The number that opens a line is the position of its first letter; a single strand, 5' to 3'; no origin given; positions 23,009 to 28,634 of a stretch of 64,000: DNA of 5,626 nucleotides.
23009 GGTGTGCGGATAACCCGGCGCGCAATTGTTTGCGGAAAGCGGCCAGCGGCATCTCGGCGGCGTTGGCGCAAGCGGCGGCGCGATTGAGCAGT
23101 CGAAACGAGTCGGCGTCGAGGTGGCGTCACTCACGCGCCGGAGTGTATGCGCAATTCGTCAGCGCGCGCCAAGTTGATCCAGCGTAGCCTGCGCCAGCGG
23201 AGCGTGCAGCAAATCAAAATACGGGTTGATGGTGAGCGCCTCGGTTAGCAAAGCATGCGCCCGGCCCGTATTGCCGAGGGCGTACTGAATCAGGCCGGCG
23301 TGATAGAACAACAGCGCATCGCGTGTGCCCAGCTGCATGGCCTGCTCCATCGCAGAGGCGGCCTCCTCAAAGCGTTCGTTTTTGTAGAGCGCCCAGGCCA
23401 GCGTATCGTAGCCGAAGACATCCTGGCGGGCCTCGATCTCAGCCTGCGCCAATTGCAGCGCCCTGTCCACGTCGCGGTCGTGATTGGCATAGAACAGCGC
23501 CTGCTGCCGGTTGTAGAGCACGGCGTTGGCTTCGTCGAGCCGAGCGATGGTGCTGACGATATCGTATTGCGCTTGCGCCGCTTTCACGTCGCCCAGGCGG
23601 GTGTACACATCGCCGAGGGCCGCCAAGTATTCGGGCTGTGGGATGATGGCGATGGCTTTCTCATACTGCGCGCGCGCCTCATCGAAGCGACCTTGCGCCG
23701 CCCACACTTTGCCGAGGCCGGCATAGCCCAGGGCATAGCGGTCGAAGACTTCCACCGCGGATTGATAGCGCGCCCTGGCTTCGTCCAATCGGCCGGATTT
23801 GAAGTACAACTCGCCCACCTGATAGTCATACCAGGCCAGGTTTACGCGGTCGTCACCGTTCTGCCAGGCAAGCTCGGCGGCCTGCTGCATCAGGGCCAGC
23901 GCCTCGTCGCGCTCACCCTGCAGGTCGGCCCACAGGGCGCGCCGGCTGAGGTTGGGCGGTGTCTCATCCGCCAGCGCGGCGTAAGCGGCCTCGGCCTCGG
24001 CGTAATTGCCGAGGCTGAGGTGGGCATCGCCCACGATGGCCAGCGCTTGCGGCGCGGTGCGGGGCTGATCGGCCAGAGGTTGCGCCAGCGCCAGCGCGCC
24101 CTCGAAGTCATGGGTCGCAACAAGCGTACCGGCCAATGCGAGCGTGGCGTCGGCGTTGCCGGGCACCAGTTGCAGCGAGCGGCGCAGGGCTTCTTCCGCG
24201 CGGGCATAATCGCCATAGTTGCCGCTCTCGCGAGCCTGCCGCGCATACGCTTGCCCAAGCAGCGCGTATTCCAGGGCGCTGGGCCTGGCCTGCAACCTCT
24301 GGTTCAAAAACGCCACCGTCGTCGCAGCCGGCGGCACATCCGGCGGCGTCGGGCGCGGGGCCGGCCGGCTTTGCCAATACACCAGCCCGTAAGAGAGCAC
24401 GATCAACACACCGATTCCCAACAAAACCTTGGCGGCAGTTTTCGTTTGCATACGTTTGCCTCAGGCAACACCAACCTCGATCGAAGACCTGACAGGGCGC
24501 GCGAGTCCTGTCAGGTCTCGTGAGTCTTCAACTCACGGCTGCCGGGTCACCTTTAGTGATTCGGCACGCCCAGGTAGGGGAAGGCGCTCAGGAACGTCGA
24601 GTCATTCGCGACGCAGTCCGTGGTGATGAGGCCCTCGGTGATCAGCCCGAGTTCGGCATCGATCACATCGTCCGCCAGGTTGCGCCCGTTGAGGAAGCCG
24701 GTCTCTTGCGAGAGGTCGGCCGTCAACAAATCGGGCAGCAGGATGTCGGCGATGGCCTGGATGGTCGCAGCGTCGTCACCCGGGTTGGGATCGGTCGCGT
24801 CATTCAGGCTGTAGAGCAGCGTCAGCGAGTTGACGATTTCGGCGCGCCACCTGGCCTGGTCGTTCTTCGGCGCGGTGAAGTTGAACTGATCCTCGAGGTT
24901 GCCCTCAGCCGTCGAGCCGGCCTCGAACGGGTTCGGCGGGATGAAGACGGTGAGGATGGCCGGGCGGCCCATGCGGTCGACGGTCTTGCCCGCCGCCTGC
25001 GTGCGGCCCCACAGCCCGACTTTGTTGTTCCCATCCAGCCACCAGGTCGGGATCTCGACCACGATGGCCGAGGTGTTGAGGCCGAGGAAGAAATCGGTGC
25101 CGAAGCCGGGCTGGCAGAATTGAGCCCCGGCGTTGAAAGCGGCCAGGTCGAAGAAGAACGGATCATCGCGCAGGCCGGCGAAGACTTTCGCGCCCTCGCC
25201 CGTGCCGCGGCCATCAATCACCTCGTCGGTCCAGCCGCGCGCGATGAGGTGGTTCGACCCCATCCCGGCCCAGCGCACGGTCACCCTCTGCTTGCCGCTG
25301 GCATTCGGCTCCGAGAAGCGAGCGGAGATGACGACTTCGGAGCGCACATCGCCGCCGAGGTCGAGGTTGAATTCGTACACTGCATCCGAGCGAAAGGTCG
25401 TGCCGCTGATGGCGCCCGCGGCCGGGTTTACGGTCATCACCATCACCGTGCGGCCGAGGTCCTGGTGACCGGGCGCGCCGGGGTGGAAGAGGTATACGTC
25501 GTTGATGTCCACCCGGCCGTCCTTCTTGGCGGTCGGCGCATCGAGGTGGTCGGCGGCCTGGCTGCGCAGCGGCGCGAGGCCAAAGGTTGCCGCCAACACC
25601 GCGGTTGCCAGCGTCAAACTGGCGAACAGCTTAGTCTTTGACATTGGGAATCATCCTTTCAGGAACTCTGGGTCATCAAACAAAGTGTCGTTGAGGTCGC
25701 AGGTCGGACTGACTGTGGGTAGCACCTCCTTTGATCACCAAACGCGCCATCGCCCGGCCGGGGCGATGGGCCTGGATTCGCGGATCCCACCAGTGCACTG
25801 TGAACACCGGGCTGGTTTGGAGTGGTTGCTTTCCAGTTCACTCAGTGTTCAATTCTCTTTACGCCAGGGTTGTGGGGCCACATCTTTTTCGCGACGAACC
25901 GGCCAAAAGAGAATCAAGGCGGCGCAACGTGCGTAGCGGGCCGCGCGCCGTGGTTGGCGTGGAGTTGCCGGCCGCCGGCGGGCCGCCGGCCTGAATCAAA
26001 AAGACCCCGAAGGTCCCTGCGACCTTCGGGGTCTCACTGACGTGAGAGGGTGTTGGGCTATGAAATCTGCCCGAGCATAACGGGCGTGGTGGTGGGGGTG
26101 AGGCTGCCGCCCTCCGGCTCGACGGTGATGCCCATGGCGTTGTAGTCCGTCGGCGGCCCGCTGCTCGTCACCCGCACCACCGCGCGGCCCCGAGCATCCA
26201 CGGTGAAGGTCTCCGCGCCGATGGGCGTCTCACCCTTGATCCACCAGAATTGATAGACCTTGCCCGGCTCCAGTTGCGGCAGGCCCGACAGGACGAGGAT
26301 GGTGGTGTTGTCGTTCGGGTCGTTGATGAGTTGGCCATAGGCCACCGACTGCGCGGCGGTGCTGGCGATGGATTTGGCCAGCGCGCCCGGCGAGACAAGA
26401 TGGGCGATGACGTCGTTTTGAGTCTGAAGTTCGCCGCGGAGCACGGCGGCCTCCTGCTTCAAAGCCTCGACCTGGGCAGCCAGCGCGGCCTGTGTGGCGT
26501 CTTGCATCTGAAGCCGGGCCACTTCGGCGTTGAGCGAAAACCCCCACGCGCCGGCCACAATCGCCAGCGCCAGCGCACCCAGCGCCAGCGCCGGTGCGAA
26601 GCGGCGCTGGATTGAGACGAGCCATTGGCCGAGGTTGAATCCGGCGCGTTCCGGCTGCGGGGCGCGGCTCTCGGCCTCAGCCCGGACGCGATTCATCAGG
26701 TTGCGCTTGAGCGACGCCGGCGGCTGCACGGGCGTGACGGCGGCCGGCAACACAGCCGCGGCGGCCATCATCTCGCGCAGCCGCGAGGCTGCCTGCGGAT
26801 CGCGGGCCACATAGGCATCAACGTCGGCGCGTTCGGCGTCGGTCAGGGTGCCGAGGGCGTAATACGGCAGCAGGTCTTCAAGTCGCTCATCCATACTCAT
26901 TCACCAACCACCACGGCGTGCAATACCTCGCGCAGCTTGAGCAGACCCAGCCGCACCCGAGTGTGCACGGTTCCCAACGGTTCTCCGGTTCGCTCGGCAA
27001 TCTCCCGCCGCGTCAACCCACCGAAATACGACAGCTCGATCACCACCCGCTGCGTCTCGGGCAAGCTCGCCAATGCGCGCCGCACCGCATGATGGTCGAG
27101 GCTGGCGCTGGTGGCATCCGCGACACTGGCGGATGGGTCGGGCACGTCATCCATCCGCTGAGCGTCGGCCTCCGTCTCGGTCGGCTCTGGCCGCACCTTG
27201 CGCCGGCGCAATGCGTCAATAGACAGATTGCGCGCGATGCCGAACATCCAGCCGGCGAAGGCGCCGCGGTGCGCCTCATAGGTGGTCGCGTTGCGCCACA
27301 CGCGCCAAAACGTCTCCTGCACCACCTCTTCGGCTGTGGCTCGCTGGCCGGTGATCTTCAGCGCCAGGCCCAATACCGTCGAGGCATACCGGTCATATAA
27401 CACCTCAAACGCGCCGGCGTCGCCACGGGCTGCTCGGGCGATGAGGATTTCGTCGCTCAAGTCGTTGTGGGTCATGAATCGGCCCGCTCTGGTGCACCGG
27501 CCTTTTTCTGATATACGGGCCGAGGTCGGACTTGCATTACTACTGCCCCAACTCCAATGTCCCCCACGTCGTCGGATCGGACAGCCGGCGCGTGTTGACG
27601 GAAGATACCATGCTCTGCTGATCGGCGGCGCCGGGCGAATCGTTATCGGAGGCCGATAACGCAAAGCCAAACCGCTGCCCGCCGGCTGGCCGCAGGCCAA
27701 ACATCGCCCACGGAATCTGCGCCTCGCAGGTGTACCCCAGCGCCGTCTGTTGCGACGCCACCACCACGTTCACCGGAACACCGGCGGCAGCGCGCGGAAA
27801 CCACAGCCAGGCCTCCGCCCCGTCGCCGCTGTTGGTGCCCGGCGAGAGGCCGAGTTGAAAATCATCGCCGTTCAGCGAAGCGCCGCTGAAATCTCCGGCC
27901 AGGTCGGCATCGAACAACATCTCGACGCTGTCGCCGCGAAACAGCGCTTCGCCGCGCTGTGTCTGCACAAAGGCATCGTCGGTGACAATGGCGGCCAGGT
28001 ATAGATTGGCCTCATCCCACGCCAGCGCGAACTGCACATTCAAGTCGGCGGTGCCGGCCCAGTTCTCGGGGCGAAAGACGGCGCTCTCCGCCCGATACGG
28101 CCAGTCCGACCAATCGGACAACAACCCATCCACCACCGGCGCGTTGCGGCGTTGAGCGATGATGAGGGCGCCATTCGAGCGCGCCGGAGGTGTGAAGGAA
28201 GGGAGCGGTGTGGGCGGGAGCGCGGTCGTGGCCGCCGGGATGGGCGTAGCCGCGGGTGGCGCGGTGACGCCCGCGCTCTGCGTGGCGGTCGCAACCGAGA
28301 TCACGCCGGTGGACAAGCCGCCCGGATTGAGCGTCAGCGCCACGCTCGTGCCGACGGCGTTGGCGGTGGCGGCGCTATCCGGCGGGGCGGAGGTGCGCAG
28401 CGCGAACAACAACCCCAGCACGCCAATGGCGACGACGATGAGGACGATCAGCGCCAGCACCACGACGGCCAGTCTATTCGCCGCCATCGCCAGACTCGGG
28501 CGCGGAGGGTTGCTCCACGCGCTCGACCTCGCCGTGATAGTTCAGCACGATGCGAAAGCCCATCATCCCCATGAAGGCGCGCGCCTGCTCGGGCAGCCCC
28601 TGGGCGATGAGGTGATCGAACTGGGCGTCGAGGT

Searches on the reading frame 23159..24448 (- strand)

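Call 82: search_protein_families(library=pfam, proteins=[window:23159-24448:-], max_evalue=0.001)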
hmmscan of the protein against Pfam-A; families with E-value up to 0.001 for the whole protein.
window:23159-24448:- (429 aa): 15 families
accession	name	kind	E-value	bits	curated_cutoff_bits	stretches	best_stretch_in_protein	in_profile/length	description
PF07719.23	TPR_2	-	1.3e-28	97.2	27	2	239-271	1-33/34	Tetratricopeptide repeat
PF14559.12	TPR_19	-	1.1e-19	70.9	25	2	79-136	5-62/68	Tetratricopeptide repeat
PF13432.12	TPR_16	-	2.7e-18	66.5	32.7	3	212-271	4-63/65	Tetratricopeptide repeat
PF13181.12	TPR_8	-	4.9e-18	64.1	25.7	0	245-271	7-33/34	Tetratricopeptide repeat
PF13424.12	TPR_12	-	6.5e-17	61.9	30.1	1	171-235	10-75/77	Tetratricopeptide repeat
PF00515.34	TPR_1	-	3.7e-15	55.5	27.8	1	240-271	2-33/34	Tetratricopeptide repeat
PF13428.12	TPR_14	-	4.3e-15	55.1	23.5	0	75-106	11-42/44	Tetratricopeptide repeat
PF13414.12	TPR_11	-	5.8e-12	45.5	26.8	2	212-253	1-42/42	TPR repeat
PF13374.12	TPR_10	-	1.6e-10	41.1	27.5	0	244-268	7-31/42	Tetratricopeptide repeat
PF12895.13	ANAPC3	-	2.7e-08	34.4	27.2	1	78-156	2-79/82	Anaphase-promoting complex, cyclosome, subunit 3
PF13174.12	TPR_6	-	8.3e-08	32.8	26.3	0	209-233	4-28/33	Tetratricopeptide repeat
PF13176.12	TPR_7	-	1.8e-07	31.2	27.9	0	275-302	2-29/36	Tetratricopeptide repeat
PF09976.15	TPR_21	-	6.6e-06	26.4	25.5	0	49-166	62-179/193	Tetratricopeptide repeat-like domain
PF23914.1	TPR_CcmH_CycH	-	1.2e-05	25.6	42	1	77-169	62-157/158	Cytochrome c-type biogenesis protein H TPR domain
PF25060.1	ARM_TT21_2nd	-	0.00066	19.7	27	0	251-336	68-154/270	Tetratricopeptide repeat protein 21 second ARM domain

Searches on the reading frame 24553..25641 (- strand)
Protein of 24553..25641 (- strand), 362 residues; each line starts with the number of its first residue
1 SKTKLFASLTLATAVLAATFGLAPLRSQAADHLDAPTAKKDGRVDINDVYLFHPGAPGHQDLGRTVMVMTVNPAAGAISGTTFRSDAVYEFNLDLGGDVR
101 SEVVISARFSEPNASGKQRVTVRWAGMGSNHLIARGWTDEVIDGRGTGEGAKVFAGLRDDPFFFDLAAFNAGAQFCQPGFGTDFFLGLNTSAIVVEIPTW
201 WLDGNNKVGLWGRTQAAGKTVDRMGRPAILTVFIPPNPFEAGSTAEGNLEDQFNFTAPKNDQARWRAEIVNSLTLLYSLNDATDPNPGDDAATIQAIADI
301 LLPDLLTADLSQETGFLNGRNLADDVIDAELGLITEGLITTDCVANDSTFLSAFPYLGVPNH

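Call 82: search_protein_families(library=pfam, proteins=[window:24553-25641:-], max_evalue=0.001)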
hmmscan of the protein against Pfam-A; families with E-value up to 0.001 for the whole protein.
window:24553-25641:- (362 aa): 1 family
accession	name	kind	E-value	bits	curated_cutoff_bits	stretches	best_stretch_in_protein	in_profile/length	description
PF14224.11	DUF4331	-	2.6e-33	116.3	27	3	145-261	158-284/421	Domain of unknown function (DUF4331)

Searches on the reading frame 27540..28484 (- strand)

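Call 82: search_protein_families(library=pfam, proteins=[window:27540-28484:-], max_evalue=0.001)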
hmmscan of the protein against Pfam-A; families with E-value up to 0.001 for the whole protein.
window:27540-28484:- (314 aa): 1 family
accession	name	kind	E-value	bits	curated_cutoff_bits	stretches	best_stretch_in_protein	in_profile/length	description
PF06452.16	CBM9_1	-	8e-18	65.4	23.4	1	135-312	19-182/185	Carbohydrate family 9 binding domain-like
